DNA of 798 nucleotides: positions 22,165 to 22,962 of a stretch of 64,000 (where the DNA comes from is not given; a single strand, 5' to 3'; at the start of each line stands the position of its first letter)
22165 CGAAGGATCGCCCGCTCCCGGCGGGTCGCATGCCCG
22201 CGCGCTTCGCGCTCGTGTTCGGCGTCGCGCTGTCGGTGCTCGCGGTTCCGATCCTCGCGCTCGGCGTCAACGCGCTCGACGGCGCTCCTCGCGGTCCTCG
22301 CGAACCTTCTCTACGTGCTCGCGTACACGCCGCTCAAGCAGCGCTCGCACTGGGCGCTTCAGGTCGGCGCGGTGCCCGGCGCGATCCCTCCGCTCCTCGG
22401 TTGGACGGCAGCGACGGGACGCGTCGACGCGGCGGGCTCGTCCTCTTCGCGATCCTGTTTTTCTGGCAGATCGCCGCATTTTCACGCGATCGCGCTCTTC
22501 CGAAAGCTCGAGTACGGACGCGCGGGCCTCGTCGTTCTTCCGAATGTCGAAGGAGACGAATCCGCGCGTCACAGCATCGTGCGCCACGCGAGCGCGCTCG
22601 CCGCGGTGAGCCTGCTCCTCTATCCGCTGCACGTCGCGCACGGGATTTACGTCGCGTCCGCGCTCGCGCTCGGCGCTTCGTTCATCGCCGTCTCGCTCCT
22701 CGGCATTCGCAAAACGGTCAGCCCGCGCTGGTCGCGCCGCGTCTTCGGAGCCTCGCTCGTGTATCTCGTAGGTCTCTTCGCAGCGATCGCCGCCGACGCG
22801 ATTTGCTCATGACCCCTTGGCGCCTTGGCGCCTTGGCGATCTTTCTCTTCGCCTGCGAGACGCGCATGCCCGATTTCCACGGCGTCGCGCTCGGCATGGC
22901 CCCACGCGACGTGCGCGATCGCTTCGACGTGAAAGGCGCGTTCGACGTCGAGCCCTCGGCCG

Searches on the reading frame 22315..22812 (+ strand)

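Call 38: search_protein_families(library=pfam, proteins=[window:22315-22812:+], max_evalue=0.001)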
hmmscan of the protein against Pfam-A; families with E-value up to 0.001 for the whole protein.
window:22315-22812:+ (165 aa): 1 family
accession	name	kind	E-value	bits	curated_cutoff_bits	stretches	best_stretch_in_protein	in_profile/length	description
PF01040.23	UbiA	-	4.5e-17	62.6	34.2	1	2-145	103-247/250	UbiA prenyltransferase family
